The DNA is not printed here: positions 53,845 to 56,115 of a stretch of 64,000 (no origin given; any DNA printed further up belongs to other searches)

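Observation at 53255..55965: GT2 (polyprenyl-phosphate sugar synthase-like) covalently fused to a MOP-type flippase, preceded by a second GtrB-like GT2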

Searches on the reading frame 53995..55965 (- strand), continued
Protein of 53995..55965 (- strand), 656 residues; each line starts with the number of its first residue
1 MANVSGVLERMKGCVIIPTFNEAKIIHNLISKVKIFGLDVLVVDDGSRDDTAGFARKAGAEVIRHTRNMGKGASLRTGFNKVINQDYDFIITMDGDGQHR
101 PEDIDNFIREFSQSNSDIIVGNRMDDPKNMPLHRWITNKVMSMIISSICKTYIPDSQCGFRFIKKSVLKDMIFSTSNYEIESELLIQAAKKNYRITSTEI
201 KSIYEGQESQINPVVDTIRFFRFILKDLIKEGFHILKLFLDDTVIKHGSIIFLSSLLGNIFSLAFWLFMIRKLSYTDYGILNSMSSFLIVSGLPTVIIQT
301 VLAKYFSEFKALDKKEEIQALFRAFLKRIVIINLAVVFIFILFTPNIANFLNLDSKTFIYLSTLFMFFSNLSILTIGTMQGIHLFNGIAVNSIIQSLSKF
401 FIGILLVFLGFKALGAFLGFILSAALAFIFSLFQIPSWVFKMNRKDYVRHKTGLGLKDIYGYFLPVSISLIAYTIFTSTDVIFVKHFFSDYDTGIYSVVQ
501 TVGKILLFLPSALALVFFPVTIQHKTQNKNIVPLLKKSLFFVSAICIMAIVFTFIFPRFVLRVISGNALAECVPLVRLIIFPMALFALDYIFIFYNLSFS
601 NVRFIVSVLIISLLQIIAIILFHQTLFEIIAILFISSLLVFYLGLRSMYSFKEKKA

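Call 23: fold_search(model_id=the predicted structure, library=pdb)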
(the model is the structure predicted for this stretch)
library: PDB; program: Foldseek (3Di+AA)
matches with E <= 10: 1187; with E <= 0.001: 177
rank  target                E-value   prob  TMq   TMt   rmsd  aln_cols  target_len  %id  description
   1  9bhc_B                1.8e-09  1.00  0.27  0.54   7.7       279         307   22  Salmonella undecaprenyl-phosphate 4-deoxy-4-formamido-L-arabinose transferase (ArnC) (released 2025-02-12)
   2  9bhe_A                3.5e-09  1.00  0.27  0.54  11.0       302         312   22  Salmonella undecaprenyl-phosphate 4-deoxy-4-formamido-L-arabinose transferase (ArnC) bound to UDP (released 2025-02-12)
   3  9asc_A                4.0e-09  1.00  0.27  0.53   9.2       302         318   22  Cryo-EM Structure of the Glycosyltransferase ArnC from Salmonella enterica in the UDP-bound State Determined on Talos  (released 2025-02-05)
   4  9bhe_B                8.4e-09  1.00  0.27  0.54   9.7       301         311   22  Salmonella undecaprenyl-phosphate 4-deoxy-4-formamido-L-arabinose transferase (ArnC) bound to UDP (released 2025-02-12)
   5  9bhc_A                1.1e-08  1.00  0.27  0.54   7.2       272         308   22  Salmonella undecaprenyl-phosphate 4-deoxy-4-formamido-L-arabinose transferase (ArnC) (released 2025-02-12)
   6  8vxh_A                1.5e-08  1.00  0.26  0.52   9.2       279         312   22  Cryo-EM Structure of the Glycosyltransferase ArnC from Salmonella enterica in the Apo State Determined on Talos Arctic (released 2025-02-05)
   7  9hwj_A                1.6e-08  1.00  0.26  0.55   8.2       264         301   19  Structure of Undecaprenyl-phosphate 4-deoxy-4-formamido-L-arabinose transferase embedded in nanodisc (released 2026-01-14)
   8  9b77_A                2.3e-08  1.00  0.26  0.52  10.1       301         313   22  Cryo-EM Structure of the Glycosyltransferase ArnC from Salmonella enterica in the Apo State Determined on Krios micros (released 2025-02-05)
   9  7pdo                  3.9e-08  1.00  0.28  0.57   4.2       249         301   18  Crystal structure of Mycobacterium hassiacum glucosyl-3-phosphoglycerate synthase at pH 5.5 in complex with UDP (released 2023-02-15)
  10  9g95_A                4.1e-08  1.00  0.48  0.71   5.4       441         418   16  Lipid III flippase WzxE with NB10 nanobody in outward-facing conformation at 2.7552 A (released 2025-01-22)
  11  5mm1                  6.4e-08  1.00  0.29  0.52  18.2       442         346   19  Dolichyl phosphate mannose synthase in complex with GDP and dolichyl phosphate mannose (released 2017-08-09)
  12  9nyf_A                6.7e-08  1.00  0.27  0.54  12.1       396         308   14  Cryo-EM structure of the glycosyltransferase GtrB (tetramer volume) (released 2025-12-17)
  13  9g9o_A                7.0e-08  1.00  0.48  0.72   5.2       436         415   16  Lipid III flippase WzxE with NB10 and NB7 nanobodies in outward-facing conformation - crystal 2 (released 2025-01-22)
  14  9nyd_A                1.5e-07  1.00  0.28  0.56   7.3       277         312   19  Cryo-EM structure of the glycosyltransferase GtrB in the pre-catalysis and product-bound state (released 2025-12-17)
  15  7pho_A                1.6e-07  1.00  0.28  0.58   4.4       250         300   18  Crystal structure of Mycobacterium hassiacum glucosyl-3-phosphoglycerate synthase at pH 7.1 in complex with 4-hydroxyb (released 2023-03-01)
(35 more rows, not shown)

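Call 28: search_protein_representatives(protein=window:53995-55965:-)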
Query: 656 residues. Proteins with E-value up to 0.001 (for the whole library): 45377; up to 1e-10: 16287; up to 1e-30: 1016. The best 150 are listed.
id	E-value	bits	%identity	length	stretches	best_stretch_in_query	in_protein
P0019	3.6e-245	831.7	59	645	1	11-655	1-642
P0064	4.5e-104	365.7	50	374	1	284-652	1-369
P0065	2.5e-87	310.4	60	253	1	402-650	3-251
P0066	2.2e-81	290.7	40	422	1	235-645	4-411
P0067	3.8e-72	260.2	36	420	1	235-651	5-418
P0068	2.1e-71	257.8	37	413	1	237-648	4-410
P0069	4.4e-70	253.4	54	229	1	11-229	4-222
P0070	2.4e-69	251.0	37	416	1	242-647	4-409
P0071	5.3e-68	246.5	54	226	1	11-229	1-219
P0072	7.9e-66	239.4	36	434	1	244-654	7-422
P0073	3.0e-65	237.5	50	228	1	9-228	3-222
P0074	3.7e-64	233.8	50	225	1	11-228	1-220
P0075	5.1e-64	233.4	34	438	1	242-646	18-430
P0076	1.0e-63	232.4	37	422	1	242-646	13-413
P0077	1.1e-63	232.3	35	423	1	244-647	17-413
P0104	1.6e-52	195.4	45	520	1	14-232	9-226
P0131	3.2e-49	184.5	41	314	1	7-224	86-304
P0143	2.2e-48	181.8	32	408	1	246-642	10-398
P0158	5.4e-47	177.2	36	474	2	12-226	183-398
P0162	9.4e-47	176.4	41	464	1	12-229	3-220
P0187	1.0e-45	173.0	40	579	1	10-224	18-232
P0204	2.9e-45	171.4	41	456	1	13-226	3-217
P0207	3.5e-45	171.2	29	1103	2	236-633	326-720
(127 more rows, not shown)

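Call 29: search_protein_families(library=pfam, proteins=[P0207, P0158, P0104, P0162, P0187, P0204, P0066, P0069, P0131], max_evalue=0.001)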
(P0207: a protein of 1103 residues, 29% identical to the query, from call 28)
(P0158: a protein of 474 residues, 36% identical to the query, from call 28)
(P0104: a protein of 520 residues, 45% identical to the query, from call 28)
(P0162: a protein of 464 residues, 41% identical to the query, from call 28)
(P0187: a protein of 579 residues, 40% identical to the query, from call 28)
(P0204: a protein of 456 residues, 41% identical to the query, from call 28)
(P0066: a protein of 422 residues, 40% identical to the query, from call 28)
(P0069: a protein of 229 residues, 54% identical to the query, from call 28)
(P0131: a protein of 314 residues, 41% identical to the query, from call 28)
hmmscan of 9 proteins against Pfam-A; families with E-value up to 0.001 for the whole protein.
P0207 (1103 aa): 5 families
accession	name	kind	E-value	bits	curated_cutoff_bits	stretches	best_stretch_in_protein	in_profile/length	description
PF00535.33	Glycos_transf_2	-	1.1e-49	169.1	23.3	2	28-196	1-168/168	Glycosyl transferase family 2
PF13641.12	Glyco_tranf_2_3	-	4.4e-23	82.9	27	2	758-978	1-226/230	Glycosyltransferase like family 2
PF10111.15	Glyco_tranf_2_2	-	3.9e-15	56.5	27.3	2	761-979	1-238/276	Glycosyltransferase like family 2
PF13632.12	Glyco_trans_2_3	-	5.6e-14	52.9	27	1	839-1038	3-197/198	Glycosyl transferase family group 2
PF13506.12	Glyco_transf_21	-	9.2e-11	42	21.7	1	829-979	25-172/174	Glycosyl transferase family 21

P0158 (474 aa): 5 families
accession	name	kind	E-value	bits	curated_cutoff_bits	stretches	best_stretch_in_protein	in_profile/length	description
PF00535.33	Glycos_transf_2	-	6.6e-59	199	23.3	2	186-342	2-166/168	Glycosyl transferase family 2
PF13704.12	Glyco_tranf_2_4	-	8.2e-11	42.7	27.5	1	11-86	2-81/98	Glycosyl transferase family 2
PF13641.12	Glyco_tranf_2_3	-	1.4e-09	38.8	27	1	3-119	3-129/230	Glycosyltransferase like family 2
PF10111.15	Glyco_tranf_2_2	-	1e-06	28.9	27.3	0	184-270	2-94/276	Glycosyltransferase like family 2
PF04028.18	DUF374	-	9.4e-05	22.4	26.8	0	42-84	22-63/69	Domain of unknown function (DUF374)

P0104 (520 aa): 3 families
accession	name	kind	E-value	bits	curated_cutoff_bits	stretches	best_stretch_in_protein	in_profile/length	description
PF04018.18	VCA0040-like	-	8.8e-45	153.6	26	1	259-491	1-232/246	Undecaprenyl phosphate translocase-like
PF00535.33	Glycos_transf_2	-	5e-19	69.3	23.3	1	10-159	2-161/168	Glycosyl transferase family 2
PF13641.12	Glyco_tranf_2_3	-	5.7e-08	33.5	27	1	8-200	3-212/230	Glycosyltransferase like family 2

P0162 (464 aa): 4 families
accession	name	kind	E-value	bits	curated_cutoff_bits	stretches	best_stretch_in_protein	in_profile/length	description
PF09837.15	DUF2064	-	1.1e-33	116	25.8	1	292-400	12-120/120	Uncharacterized protein conserved in bacteria (DUF2064)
PF00535.33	Glycos_transf_2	-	7.5e-20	72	23.3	1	7-161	3-166/168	Glycosyl transferase family 2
PF01983.22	CofC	-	7.6e-07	29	22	1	258-385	13-133/217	Guanylyl transferase CofC like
PF12804.13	NTP_transf_3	-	2.4e-05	25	27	1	280-392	28-141/160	MobA-like NTP transferase domain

P0187 (579 aa): 4 families
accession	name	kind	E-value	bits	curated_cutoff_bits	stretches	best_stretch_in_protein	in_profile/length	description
PF04018.18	VCA0040-like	-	4.1e-39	135.1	26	1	271-513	1-234/246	Undecaprenyl phosphate translocase-like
PF00535.33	Glycos_transf_2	-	4.6e-28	98.7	23.3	1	22-177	1-165/168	Glycosyl transferase family 2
PF13641.12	Glyco_tranf_2_3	-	1.2e-05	25.8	27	1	21-119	3-111/230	Glycosyltransferase like family 2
PF02879.22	PGM_PMM_II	-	0.00067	20.6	29.3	0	73-105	61-93/103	Phosphoglucomutase/phosphomannomutase, alpha/beta/alpha domain II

P0204 (456 aa): 9 families
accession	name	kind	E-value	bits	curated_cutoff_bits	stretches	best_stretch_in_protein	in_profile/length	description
PF01135.25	PCMT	-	6.7e-57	193.1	20.3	1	252-453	4-208/210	Protein-L-isoaspartate(D-aspartate) O-methyltransferase (PCMT)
PF00535.33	Glycos_transf_2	-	8e-17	62.1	23.3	1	6-134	3-141/168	Glycosyl transferase family 2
PF13649.12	Methyltransf_25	-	1e-06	29.7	27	1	325-397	1-73/97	Methyltransferase domain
PF13847.12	Methyltransf_31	-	1.3e-05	25.3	27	1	321-396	3-82/145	Methyltransferase domain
PF08704.16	GCD14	-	0.0001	22.5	26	1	310-378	29-100/247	tRNA methyltransferase complex GCD14 subunit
PF08241.18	Methyltransf_11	-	0.00017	22.6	21.2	1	326-395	1-67/95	Methyltransferase domain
PF02353.26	CMAS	-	0.00021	21.1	27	1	311-378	52-120/273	Mycolic acid cyclopropane synthetase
PF08242.18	Methyltransf_12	-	0.00022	22.3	30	1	326-395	1-72/98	Methyltransferase domain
PF13489.12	Methyltransf_23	-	0.00097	19.3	27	0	316-359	16-60/164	Methyltransferase domain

P0066 (422 aa): 2 families
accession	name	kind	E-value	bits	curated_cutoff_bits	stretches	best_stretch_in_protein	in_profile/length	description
PF01943.22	Polysacc_synt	-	2e-20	73.8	28.2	1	14-290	2-273/274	Polysaccharide biosynthesis protein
PF13440.11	Polysacc_synt_3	-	1.7e-08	34.5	23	1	38-335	2-288/293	Polysaccharide biosynthesis protein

P0069 (229 aa): 2 families
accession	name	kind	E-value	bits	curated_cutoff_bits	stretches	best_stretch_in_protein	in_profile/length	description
PF00535.33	Glycos_transf_2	-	8.1e-31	107.6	23.3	1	7-164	1-167/168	Glycosyl transferase family 2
PF13641.12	Glyco_tranf_2_3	-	1.7e-05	25.4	27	1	6-122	3-129/230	Glycosyltransferase like family 2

P0131 (314 aa): 2 families
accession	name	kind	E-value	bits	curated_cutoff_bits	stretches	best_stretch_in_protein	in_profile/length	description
PF00535.33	Glycos_transf_2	-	1.2e-23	84.3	23.3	1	95-251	3-167/168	Glycosyl transferase family 2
PF13641.12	Glyco_tranf_2_3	-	1e-05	26.1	27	1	89-288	1-214/230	Glycosyltransferase like family 2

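Call 30: find_encoding_contigs(protein=P0011, flank=8000, max_places=2)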
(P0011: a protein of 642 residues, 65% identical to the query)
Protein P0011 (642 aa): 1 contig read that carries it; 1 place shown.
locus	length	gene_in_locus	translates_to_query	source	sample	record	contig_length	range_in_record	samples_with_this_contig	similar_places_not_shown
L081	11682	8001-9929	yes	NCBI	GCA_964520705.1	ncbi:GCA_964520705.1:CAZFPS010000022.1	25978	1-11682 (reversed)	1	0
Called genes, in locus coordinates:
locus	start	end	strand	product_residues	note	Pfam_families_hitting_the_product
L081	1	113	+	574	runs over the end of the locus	PF01926:MMR_HSR1, PF02421:FeoB_N, PF07670:Gate, PF07664:FeoB_C, PF07670:Gate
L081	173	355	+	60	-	PF02416:TatA_B_E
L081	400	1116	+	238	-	PF00902:TatC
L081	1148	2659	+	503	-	PF03065:Glyco_hydro_57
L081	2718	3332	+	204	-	-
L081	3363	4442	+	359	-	PF00142:Fer4_NifH (weak), PF01656:CbiA, PF06564:CBP_BcsQ, PF09140:MipZ, PF10609:ParA, PF13614:AAA_31, PF02922:CBM_48, PF16561:AMPK1_CBM, +2 more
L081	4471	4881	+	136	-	-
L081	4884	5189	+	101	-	-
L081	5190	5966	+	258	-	PF11306:DUF3108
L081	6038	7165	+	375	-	PF06925:MGDG_synth, PF04101:Glyco_tran_28_C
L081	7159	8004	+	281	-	PF03279:Lip_A_acyltrans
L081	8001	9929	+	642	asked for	PF00535:Glycos_transf_2, PF01943:Polysacc_synt, PF13440:Polysacc_synt_3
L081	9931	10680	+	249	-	PF13641:Glyco_tranf_2_3, PF00535:Glycos_transf_2, PF10111:Glyco_tranf_2_2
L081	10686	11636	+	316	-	PF00535:Glycos_transf_2, PF13641:Glyco_tranf_2_3, PF13632:Glyco_trans_2_3 (weak)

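Call 31: find_encoding_contigs(protein=P0018, flank=8000, max_places=2)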
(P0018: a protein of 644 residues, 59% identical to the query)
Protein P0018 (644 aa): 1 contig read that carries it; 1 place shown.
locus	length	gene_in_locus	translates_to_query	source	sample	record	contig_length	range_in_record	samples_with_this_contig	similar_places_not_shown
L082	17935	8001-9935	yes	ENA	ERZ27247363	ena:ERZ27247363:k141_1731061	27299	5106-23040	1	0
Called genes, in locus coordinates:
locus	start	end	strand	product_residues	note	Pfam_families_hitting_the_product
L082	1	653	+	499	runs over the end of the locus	PF13372:Alginate_exp (weak)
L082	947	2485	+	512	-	PF03065:Glyco_hydro_57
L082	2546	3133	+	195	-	-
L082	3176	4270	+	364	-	PF00142:Fer4_NifH, PF01656:CbiA, PF02374:ArsA_ATPase, PF06564:CBP_BcsQ, PF09140:MipZ, PF10609:ParA, PF13614:AAA_31, PF02922:CBM_48, +2 more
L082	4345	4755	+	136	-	-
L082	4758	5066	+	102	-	-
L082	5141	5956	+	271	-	PF11306:DUF3108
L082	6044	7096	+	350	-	PF06925:MGDG_synth, PF04101:Glyco_tran_28_C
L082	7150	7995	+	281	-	PF03279:Lip_A_acyltrans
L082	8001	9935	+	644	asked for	PF00535:Glycos_transf_2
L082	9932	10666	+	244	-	PF10111:Glyco_tranf_2_2, PF13506:Glyco_transf_21 (weak), PF13641:Glyco_tranf_2_3, PF00535:Glycos_transf_2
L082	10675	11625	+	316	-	PF00535:Glycos_transf_2, PF10111:Glyco_tranf_2_2 (weak), PF13641:Glyco_tranf_2_3 (faint), PF13632:Glyco_trans_2_3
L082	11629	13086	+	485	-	PF02310:B12-binding, PF04055:Radical_SAM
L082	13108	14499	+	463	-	PF00483:NTP_transferase, PF12804:NTP_transf_3 (faint), PF22640:ManC_GMP_beta-helix, PF01050:MannoseP_isomer, PF07883:Cupin_2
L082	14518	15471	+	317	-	PF01073:3Beta_HSD, PF01370:Epimerase, PF02719:Polysacc_synt_2, PF04321:RmlD_sub_bind, PF16363:GDP_Man_Dehyd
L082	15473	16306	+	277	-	PF00535:Glycos_transf_2, PF10111:Glyco_tranf_2_2 (weak), PF13641:Glyco_tranf_2_3 (weak)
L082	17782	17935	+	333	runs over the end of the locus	PF00535:Glycos_transf_2, PF10111:Glyco_tranf_2_2 (faint), PF13641:Glyco_tranf_2_3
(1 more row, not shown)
